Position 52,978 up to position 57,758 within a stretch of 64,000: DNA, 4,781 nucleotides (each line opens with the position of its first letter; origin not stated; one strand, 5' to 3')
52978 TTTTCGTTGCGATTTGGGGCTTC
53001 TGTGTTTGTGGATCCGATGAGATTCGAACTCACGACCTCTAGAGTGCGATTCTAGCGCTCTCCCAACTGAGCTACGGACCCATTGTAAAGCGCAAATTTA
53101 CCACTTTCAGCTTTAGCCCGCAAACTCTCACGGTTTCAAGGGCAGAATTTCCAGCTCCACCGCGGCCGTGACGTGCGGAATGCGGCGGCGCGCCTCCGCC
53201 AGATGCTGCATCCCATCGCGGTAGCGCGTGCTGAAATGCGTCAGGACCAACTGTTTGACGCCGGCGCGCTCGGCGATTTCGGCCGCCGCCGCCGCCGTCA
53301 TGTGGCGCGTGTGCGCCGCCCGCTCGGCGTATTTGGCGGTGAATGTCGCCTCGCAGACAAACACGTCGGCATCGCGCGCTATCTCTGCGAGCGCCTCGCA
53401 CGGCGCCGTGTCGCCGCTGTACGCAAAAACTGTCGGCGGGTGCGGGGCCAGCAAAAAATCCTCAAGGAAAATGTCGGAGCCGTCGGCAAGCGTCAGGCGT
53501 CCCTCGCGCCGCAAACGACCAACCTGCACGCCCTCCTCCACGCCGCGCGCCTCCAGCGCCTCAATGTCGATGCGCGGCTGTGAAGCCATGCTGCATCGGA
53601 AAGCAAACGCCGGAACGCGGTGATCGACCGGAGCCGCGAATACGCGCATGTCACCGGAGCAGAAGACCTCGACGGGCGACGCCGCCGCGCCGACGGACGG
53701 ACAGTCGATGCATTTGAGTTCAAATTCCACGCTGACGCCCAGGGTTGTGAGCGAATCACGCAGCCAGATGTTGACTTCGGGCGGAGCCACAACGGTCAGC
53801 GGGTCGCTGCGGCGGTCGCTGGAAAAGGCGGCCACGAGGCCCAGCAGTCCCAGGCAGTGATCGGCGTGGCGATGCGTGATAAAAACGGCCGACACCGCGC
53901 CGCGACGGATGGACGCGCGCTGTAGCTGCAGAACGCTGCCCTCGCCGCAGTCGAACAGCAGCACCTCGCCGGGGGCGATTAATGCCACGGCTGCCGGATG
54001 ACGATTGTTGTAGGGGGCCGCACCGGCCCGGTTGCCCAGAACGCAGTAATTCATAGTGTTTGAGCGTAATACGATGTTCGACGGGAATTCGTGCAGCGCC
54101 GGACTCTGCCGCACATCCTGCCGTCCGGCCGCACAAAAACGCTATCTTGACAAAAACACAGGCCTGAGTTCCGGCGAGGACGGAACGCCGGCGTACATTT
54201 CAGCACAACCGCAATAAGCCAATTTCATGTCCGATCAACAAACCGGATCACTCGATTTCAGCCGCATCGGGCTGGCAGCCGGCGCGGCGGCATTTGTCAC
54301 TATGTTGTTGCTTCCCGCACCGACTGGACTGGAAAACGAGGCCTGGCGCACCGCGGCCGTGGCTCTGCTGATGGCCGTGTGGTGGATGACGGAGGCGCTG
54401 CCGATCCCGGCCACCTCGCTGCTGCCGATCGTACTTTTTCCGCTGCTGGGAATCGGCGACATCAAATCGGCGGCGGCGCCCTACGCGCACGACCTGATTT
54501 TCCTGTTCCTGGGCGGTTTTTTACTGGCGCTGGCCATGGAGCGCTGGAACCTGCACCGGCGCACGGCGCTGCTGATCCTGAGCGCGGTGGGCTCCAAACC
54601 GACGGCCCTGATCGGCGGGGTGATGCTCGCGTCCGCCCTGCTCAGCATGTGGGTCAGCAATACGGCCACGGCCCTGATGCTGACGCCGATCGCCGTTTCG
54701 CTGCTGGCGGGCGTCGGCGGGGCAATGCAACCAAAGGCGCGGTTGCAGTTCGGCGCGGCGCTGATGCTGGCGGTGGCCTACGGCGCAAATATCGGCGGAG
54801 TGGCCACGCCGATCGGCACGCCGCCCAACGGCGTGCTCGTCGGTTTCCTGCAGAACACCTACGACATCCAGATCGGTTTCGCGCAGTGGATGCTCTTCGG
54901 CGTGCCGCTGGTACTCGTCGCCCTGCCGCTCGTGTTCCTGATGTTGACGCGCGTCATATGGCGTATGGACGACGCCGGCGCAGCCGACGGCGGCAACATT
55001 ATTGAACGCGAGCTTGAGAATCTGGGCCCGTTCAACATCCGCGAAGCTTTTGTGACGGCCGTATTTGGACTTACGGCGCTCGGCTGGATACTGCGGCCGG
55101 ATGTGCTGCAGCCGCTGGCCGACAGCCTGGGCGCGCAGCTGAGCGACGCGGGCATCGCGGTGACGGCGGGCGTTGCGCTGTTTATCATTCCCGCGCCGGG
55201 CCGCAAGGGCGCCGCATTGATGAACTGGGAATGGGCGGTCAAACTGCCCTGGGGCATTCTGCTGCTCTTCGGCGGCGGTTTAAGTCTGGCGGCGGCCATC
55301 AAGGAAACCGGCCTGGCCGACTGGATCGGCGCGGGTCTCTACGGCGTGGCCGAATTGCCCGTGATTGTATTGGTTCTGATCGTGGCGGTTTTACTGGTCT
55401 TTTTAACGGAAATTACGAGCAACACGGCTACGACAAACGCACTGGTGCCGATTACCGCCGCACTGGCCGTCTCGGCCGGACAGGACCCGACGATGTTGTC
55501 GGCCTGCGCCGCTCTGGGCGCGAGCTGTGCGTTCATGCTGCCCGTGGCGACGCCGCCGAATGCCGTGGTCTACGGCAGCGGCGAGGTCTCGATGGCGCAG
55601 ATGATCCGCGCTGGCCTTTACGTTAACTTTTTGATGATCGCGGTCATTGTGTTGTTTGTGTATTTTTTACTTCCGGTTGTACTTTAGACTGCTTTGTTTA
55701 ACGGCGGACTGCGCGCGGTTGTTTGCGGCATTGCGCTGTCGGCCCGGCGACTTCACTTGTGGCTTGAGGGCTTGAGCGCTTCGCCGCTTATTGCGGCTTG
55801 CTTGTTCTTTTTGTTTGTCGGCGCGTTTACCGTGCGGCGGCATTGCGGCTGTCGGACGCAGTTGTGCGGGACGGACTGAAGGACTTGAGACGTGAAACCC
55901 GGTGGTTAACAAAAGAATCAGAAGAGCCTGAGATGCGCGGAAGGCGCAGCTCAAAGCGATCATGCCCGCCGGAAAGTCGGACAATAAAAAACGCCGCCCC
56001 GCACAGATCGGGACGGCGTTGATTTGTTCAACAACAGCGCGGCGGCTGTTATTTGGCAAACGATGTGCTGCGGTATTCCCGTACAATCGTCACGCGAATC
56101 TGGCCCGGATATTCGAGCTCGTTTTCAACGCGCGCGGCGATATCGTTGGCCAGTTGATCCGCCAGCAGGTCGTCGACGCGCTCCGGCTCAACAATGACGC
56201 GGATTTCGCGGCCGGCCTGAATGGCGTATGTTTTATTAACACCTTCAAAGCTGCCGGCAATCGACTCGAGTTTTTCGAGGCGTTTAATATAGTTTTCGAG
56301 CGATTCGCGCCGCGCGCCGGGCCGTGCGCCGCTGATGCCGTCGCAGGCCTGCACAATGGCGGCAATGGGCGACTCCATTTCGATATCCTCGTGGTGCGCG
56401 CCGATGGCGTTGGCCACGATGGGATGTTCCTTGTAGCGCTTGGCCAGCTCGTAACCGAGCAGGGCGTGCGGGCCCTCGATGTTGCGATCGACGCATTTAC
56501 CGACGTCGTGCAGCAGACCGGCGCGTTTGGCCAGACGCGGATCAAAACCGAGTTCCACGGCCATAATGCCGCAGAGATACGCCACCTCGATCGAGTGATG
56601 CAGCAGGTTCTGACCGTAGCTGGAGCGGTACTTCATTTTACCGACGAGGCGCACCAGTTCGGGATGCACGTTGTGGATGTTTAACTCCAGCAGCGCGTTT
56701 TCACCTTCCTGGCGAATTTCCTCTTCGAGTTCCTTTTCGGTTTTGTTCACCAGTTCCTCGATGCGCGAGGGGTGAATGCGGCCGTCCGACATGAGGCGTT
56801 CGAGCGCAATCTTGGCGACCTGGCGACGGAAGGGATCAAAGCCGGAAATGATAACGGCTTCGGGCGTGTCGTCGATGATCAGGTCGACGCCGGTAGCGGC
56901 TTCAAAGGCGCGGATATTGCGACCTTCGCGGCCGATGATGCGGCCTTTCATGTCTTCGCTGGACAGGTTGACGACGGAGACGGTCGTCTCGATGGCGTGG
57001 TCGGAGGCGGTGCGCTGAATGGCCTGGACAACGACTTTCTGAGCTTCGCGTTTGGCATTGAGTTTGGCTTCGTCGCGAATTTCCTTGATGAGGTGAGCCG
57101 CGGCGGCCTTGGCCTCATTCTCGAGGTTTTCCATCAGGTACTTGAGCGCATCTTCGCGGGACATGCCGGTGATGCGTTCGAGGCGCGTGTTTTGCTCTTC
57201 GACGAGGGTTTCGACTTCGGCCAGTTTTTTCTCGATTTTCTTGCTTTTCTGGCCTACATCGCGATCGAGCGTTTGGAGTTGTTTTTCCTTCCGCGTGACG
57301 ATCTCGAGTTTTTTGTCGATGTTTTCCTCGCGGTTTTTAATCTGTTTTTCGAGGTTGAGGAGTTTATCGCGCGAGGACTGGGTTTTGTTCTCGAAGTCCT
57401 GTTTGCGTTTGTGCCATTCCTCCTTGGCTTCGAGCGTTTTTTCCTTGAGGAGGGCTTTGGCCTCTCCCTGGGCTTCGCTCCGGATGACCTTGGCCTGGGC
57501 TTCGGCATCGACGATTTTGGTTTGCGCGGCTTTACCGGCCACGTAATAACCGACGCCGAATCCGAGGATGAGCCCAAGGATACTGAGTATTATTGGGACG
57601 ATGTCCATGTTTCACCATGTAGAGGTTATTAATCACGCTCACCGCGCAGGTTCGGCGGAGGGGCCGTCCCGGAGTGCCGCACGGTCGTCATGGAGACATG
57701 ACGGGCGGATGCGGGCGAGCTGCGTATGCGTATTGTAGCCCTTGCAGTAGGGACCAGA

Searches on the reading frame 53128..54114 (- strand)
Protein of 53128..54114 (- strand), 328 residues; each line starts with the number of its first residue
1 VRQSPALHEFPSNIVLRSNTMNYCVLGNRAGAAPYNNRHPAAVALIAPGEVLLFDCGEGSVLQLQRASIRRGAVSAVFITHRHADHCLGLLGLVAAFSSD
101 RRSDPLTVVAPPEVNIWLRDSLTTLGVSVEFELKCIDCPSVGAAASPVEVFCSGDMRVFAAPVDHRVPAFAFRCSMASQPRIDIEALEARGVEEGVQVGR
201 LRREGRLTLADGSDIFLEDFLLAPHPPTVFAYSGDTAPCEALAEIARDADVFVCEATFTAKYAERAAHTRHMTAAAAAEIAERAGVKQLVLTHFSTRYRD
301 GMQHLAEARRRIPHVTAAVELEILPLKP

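Call 16: search_protein_families(library=pfam, proteins=[window:53128-54114:-], max_evalue=0.001)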
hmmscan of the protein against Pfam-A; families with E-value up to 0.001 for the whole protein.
window:53128-54114:- (328 aa): 2 families
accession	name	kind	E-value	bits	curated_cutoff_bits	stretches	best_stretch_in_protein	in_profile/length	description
PF12706.13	Lactamase_B_2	-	9.4e-21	74.8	27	2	52-169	3-116/200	Beta-lactamase superfamily domain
PF00753.33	Lactamase_B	-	9.2e-09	36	22.7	1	43-98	8-68/196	Metallo-beta-lactamase superfamily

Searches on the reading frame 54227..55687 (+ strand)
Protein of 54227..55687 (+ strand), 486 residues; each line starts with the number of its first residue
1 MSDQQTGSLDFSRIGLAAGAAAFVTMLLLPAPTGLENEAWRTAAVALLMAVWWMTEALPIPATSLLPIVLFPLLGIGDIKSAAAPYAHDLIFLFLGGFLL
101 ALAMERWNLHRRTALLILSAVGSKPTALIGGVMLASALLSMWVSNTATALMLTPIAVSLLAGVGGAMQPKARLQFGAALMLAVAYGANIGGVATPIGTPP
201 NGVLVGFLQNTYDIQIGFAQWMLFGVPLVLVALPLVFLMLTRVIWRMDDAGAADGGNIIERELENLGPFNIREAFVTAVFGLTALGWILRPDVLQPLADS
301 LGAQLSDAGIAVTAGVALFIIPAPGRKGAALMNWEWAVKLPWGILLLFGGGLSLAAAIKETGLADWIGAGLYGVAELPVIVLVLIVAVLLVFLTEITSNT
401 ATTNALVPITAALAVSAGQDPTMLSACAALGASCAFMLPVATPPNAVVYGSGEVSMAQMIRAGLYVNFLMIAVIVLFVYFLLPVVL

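Call 16: search_protein_families(library=pfam, proteins=[window:54227-55687:+], max_evalue=0.001)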
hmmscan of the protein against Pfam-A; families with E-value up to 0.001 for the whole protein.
window:54227-55687:+ (486 aa): 2 families
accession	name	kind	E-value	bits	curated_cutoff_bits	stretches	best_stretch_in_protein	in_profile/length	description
PF00939.25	Na_sulph_symp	-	3.2e-73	247.8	27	1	16-478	7-462/472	Sodium:sulfate symporter transmembrane region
PF03600.22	CitMHS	-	9.9e-57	193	31.9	1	51-425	2-332/336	Citrate transporter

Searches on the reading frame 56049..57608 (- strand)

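Call 16: search_protein_families(library=pfam, proteins=[window:56049-57608:-], max_evalue=0.001)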
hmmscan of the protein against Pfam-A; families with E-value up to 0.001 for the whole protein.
window:56049-57608:- (519 aa): 4 families
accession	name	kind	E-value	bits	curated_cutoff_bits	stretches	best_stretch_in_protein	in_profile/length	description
PF12072.13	RNase_Y_N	-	3.4e-51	174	32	1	5-204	2-201/201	RNase Y N-terminal region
PF01966.28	HD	-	5.4e-19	69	22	1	336-426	2-114/116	HD domain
PF00013.35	KH_1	-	1.2e-07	31.8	21.5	1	218-269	8-64/66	KH domain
PF08668.18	HDOD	-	3.1e-05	24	22.9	0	333-406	93-169/196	HDOD domain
